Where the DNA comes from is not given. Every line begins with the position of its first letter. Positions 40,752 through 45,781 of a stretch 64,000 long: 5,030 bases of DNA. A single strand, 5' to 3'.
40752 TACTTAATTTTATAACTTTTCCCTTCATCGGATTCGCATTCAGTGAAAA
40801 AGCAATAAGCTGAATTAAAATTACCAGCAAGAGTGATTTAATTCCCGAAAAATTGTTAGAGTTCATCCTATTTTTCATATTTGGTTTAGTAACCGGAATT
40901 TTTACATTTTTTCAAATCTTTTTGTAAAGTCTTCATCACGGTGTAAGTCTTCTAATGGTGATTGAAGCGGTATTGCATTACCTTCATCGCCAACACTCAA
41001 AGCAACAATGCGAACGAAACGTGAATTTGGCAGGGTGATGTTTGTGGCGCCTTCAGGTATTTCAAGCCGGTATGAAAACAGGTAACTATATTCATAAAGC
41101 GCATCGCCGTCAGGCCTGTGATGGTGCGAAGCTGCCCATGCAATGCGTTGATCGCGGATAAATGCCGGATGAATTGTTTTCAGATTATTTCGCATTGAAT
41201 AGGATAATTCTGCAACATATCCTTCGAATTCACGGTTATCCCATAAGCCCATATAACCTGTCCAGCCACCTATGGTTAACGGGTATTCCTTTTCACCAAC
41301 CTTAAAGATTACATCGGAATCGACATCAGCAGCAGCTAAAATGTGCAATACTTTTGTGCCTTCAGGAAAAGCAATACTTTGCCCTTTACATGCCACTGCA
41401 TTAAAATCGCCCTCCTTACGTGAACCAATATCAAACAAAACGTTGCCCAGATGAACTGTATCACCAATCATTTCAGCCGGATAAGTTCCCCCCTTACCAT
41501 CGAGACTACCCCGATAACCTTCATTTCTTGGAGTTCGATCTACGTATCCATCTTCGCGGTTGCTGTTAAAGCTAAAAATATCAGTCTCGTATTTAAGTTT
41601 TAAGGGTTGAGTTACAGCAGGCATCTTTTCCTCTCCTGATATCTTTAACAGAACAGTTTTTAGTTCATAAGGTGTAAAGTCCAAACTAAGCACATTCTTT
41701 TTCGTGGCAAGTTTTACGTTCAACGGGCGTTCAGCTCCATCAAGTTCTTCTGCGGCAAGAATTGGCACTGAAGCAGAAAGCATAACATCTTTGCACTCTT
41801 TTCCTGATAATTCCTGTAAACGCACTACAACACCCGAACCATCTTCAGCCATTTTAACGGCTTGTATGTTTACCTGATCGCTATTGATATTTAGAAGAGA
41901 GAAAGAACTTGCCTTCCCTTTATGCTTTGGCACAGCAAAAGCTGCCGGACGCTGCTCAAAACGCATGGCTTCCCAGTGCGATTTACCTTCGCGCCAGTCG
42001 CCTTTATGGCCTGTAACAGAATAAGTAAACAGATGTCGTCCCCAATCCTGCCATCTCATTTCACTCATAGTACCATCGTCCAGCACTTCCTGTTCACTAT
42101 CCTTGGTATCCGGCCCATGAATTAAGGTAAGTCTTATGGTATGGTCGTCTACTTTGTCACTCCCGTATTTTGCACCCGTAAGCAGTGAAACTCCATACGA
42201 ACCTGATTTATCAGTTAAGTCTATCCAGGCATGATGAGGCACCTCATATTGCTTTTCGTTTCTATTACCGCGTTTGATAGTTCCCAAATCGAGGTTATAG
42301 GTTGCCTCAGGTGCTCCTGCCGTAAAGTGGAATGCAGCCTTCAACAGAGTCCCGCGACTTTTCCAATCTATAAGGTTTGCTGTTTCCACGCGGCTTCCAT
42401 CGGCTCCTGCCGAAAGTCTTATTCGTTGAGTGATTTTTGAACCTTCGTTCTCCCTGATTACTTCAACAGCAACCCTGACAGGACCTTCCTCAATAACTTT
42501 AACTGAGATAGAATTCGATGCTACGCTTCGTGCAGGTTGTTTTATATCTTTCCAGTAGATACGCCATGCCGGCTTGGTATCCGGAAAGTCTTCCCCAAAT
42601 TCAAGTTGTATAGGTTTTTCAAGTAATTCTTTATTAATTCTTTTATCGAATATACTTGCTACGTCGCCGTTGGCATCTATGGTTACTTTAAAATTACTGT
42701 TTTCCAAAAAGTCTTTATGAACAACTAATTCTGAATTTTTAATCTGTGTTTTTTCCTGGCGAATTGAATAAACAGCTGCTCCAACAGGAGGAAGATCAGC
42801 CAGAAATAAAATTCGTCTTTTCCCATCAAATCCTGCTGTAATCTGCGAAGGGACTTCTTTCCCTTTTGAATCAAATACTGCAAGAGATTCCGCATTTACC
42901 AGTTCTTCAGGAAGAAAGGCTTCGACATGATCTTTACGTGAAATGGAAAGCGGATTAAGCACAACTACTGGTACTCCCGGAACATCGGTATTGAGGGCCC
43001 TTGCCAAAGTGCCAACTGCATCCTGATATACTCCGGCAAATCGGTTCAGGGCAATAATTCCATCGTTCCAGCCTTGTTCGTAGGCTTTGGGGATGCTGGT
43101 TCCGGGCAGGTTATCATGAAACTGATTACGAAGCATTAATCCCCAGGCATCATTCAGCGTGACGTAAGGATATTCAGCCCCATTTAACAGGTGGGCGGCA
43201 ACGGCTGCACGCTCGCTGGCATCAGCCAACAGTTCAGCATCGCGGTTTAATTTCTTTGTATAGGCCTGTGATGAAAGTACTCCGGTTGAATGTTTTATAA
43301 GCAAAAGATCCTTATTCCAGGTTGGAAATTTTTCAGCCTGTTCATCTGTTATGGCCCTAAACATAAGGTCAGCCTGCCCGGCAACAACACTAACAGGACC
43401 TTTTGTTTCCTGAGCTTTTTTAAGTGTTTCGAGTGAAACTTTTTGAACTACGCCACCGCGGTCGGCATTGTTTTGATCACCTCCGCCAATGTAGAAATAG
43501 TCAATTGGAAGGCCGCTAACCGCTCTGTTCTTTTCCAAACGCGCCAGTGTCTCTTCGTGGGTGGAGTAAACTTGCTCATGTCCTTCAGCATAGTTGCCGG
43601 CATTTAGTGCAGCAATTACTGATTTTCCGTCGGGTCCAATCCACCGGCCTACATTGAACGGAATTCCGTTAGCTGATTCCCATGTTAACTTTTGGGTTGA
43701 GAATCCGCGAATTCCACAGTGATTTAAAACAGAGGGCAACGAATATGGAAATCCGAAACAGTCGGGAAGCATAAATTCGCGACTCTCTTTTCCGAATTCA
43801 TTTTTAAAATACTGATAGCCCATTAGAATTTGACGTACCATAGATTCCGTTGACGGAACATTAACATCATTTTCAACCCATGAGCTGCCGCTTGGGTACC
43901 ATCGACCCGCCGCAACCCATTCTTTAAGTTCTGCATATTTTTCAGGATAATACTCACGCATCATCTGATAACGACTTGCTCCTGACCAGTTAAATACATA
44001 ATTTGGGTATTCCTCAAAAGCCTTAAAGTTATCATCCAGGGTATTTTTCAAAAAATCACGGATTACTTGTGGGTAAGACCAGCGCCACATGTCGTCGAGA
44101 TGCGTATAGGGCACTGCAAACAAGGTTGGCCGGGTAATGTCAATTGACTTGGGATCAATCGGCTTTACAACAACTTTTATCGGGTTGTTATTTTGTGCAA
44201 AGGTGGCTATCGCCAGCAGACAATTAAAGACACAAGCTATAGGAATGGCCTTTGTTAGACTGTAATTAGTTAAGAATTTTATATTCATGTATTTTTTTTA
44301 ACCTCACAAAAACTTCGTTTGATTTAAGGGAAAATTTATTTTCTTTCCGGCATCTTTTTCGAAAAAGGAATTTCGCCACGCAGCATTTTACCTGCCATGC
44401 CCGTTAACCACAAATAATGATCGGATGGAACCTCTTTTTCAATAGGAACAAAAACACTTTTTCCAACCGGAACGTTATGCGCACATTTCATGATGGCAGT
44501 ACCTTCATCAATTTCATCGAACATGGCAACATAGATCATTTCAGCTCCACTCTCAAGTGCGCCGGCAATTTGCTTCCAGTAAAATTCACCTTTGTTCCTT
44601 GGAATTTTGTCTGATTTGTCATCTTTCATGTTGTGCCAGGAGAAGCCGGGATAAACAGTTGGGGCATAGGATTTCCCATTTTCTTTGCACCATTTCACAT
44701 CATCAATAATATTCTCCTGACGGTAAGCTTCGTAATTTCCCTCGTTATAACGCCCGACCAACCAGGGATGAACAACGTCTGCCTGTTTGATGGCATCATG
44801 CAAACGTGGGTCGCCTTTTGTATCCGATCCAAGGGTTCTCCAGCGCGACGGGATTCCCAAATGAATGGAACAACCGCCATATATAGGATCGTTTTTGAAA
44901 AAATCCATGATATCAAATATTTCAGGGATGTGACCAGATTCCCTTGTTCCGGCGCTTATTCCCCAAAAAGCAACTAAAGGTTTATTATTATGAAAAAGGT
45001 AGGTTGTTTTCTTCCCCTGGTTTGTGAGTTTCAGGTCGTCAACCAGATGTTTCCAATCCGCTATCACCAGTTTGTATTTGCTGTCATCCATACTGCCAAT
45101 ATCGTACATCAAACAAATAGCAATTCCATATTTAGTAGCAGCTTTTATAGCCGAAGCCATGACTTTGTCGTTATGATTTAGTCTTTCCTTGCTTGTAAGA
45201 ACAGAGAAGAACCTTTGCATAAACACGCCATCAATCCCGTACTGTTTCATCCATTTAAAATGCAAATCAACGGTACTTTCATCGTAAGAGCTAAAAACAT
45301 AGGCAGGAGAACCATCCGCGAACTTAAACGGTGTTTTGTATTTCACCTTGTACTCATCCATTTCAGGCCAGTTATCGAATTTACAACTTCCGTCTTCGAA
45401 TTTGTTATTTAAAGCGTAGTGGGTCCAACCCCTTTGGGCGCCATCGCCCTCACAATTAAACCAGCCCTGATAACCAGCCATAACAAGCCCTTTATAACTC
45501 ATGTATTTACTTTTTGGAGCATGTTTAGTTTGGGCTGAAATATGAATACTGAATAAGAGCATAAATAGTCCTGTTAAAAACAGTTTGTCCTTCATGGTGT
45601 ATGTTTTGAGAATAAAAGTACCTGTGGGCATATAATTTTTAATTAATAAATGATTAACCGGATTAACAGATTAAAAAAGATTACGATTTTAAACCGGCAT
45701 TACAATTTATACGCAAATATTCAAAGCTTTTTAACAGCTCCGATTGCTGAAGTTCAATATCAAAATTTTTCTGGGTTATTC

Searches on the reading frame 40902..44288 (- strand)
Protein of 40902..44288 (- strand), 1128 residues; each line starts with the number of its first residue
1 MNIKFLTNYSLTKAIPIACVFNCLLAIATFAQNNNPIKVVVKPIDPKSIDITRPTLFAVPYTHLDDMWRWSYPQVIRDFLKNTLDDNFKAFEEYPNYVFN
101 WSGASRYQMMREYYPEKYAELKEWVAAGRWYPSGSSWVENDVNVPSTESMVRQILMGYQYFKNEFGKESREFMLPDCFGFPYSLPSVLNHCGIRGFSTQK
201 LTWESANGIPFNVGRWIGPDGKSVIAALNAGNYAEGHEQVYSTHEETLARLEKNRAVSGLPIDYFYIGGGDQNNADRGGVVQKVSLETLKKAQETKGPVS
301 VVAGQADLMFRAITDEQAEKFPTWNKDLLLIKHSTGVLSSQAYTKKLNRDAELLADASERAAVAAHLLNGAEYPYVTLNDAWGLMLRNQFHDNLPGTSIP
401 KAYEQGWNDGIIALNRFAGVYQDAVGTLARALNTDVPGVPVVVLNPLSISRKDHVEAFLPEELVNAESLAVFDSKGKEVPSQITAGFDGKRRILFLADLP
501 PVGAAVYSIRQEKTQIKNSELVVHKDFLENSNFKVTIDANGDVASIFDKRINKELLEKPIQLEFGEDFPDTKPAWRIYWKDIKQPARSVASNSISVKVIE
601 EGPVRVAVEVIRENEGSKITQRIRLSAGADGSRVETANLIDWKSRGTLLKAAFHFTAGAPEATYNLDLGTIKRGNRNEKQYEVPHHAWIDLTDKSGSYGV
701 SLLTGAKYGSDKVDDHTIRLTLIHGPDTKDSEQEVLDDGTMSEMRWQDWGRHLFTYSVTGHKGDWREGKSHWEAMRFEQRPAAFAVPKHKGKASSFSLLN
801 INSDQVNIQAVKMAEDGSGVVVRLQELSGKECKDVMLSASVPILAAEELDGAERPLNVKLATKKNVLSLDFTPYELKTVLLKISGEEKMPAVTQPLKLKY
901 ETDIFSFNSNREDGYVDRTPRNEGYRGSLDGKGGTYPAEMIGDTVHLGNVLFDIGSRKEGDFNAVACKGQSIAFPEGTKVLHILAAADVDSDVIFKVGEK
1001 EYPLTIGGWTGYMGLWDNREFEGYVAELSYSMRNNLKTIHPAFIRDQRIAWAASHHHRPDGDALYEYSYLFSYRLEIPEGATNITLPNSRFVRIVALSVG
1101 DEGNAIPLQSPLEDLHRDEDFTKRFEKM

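Call 21: search_protein_families(library=pfam, proteins=[window:40902-44288:-], max_evalue=0.00001)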
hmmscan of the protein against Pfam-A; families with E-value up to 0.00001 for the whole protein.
window:40902-44288:- (1128 aa): 4 families
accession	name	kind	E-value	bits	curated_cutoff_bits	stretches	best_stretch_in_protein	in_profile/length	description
PF01074.27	Glyco_hydro_38N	-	1.1e-50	173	25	1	56-325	2-270/270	Glycosyl hydrolases family 38 N-terminal domain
PF07748.19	Glyco_hydro_38C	-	2.3e-36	126.4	25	1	528-730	1-204/206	Glycosyl hydrolases family 38 C-terminal domain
PF09261.16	Alpha-mann_mid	-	2.5e-14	53.6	31.1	1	335-407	4-75/96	Alpha mannosidase middle domain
PF17677.7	Glyco_hydro38C2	-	7.4e-10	39.3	22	1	806-879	2-72/72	Glycosyl hydrolases family 38 C-terminal beta sandwich domain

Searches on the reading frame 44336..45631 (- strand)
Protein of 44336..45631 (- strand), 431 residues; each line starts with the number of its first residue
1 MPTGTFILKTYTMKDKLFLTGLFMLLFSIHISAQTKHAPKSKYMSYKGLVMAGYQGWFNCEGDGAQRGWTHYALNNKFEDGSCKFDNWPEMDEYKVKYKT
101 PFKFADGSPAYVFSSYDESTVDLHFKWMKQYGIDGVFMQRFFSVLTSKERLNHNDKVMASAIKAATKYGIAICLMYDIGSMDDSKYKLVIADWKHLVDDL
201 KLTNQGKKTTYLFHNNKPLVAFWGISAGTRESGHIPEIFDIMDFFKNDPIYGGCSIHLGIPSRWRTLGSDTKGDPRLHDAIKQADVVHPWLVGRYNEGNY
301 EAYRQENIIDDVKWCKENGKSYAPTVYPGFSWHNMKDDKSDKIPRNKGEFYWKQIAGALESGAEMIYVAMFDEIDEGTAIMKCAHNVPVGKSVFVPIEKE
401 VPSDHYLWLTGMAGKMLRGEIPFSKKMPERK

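Call 21: search_protein_families(library=pfam, proteins=[window:44336-45631:-], max_evalue=0.00001)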
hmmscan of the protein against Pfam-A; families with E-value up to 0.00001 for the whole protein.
window:44336-45631:- (431 aa): 1 family
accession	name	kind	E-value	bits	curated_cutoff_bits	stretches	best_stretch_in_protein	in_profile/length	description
PF16317.11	Glyco_hydro_99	-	2.6e-08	33.8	33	1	310-385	233-309/341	Glycosyl hydrolase family 99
